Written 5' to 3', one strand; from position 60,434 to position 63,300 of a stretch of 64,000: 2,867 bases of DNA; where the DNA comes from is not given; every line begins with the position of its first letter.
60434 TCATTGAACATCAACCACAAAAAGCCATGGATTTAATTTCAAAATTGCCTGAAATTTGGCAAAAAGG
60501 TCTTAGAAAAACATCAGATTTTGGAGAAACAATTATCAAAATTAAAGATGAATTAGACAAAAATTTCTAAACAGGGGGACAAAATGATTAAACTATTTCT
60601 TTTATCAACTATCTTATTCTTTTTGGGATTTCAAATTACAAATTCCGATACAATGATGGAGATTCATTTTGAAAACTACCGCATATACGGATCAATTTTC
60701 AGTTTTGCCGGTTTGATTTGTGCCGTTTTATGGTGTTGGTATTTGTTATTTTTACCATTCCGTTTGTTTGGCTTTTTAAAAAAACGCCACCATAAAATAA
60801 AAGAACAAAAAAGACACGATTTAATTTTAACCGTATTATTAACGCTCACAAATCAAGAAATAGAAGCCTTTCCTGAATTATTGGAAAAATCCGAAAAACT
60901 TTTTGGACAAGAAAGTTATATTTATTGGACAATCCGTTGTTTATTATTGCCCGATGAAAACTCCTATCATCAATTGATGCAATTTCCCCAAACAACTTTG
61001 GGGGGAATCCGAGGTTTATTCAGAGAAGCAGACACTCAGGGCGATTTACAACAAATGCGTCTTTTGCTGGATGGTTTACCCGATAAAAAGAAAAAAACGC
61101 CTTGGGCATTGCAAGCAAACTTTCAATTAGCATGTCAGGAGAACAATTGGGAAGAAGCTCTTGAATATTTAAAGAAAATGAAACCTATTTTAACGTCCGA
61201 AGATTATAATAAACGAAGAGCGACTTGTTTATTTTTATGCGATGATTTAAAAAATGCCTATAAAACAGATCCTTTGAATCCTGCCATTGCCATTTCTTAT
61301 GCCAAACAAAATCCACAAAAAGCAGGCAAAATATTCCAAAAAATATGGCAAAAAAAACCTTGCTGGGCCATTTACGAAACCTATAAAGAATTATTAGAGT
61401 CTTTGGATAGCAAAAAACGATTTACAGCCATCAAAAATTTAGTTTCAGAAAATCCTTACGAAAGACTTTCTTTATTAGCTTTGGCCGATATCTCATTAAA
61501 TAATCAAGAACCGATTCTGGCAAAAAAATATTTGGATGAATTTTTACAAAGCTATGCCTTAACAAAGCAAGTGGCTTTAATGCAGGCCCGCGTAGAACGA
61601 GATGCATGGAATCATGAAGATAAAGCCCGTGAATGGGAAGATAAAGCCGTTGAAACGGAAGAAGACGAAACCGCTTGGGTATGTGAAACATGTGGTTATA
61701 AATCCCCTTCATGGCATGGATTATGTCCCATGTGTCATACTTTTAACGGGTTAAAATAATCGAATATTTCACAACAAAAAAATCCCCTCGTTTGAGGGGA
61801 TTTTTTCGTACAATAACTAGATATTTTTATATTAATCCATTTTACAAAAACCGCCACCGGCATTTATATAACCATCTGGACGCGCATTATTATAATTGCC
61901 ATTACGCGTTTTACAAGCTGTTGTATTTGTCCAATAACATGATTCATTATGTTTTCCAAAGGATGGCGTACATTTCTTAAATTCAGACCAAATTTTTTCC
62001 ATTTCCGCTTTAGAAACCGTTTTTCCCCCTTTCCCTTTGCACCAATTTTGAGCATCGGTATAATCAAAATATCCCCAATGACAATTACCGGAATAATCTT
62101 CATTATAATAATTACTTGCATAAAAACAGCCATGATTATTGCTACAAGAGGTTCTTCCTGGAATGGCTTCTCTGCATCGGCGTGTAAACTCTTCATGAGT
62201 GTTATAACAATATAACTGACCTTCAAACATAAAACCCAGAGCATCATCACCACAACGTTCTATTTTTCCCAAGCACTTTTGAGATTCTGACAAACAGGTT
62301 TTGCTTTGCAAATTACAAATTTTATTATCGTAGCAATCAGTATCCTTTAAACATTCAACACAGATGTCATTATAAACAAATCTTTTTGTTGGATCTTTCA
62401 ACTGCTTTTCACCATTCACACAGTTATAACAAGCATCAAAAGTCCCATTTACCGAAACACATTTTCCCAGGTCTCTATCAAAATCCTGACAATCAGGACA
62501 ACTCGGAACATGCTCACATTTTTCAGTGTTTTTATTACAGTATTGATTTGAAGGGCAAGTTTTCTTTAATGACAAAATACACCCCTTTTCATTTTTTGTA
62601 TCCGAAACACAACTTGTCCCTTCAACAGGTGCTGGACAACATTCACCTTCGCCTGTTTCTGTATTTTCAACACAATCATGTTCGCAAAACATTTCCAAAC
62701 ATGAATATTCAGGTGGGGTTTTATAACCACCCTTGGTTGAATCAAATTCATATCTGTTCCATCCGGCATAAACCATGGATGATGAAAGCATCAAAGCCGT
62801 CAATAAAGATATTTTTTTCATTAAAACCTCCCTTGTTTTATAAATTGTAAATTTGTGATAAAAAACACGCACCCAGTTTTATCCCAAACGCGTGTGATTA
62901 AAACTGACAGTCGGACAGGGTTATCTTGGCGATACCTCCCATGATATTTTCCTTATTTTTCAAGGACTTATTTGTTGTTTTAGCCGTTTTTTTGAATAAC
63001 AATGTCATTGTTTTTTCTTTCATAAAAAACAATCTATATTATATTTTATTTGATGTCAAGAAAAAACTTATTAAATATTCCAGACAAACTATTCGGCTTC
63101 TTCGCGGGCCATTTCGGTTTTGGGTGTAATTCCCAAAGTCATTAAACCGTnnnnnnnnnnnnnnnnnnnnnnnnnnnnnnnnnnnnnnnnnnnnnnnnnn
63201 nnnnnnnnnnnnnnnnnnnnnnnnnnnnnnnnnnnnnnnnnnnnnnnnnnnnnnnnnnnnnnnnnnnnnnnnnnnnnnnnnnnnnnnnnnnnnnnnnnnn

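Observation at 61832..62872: Eukaryote-like cysteine-rich secreted protein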

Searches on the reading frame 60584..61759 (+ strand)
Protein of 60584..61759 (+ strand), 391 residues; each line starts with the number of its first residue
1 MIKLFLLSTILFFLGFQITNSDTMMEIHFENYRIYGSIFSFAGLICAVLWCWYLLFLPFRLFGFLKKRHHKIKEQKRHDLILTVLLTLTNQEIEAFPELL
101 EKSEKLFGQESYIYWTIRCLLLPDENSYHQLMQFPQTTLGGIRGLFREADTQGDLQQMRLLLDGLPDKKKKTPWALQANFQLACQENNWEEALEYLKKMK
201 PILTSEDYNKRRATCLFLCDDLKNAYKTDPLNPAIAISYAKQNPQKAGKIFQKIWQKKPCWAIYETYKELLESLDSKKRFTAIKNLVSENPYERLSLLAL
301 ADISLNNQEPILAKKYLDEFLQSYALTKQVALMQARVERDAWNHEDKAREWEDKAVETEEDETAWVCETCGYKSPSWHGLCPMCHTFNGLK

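Call 40: search_protein_families(library=pfam, proteins=[window:60584-61759:+], max_evalue=0.001)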
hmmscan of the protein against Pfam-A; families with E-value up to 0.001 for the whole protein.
window:60584-61759:+ (391 aa): 1 family
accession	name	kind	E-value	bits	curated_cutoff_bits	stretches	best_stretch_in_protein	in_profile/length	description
PF18073.7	Zn_ribbon_LapB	-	8.1e-08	32.3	25.7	1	365-390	1-26/28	Rubredoxin metal binding domain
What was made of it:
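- Checked: The neighbouring 'HemY-like' gene (60584-61759) has a LapB-type zinc ribbon (call 40).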

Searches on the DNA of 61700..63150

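Call 47: search_rna_families(source=window, start=61700, end=63150, threshold=evalue, max_evalue=1)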
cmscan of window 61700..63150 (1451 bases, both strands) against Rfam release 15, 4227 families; matches with E-value up to 1: 12.
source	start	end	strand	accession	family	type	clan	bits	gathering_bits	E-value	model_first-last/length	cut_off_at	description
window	61774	61833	-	RF01859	Phe_leader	Cis-reg; leader;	-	29.5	55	0.017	1-125/125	no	Phenylalanine leader peptide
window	61742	61823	+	RF02621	BSnc120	Gene; sRNA;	-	26.4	114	0.0019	1-88/88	no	Brucella sRNA 120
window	61775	61894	-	RF02713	MCS4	Gene; sRNA;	-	25.4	56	0.5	1-123/123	no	Mycoplasma sRNA MCS4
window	61774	61848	-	RF02435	SpF41_sRNA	Gene; sRNA;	-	25.2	52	0.27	1-105/105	no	Streptococcus sRNA SpF41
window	61752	61809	+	RF01859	Phe_leader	Cis-reg; leader;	-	24.9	55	0.18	1-125/125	no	Phenylalanine leader peptide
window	61763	61808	-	RF02433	SpF36_sRNA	Gene; sRNA;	-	24.5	48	0.98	1-51/51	no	Streptococcus sRNA SpF36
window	61767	61807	-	RF01334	CRISPR-DR21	Gene; CRISPR;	-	23.2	48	0.35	1-37/37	no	CRISPR RNA direct repeat element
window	61760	61809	+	RF02066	STnc320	Gene; sRNA;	-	21.9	50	0.29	1-55/55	no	Salmonella enterica sRNA STnc320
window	61771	61807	+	RF01366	CRISPR-DR53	Gene; CRISPR;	-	20.8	45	0.65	1-37/37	no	CRISPR RNA direct repeat element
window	61717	61806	+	RF02450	ncr1175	Gene; sRNA;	-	20.2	60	0.86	1-110/110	no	Bacillus sRNA ncr1175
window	61774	61872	-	RF00106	RNAI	Gene; antisense;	-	20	47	0.64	1-102/102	no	RNAI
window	61778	61875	-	RF01766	cspA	Cis-reg; thermoregulator;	-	13.6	78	0.92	330-425/428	no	cspA thermoregulator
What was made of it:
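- Tried and rejected: Rfam search of the flanks gave only sub-threshold matches, driven by the terminator hairpin (call 47).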
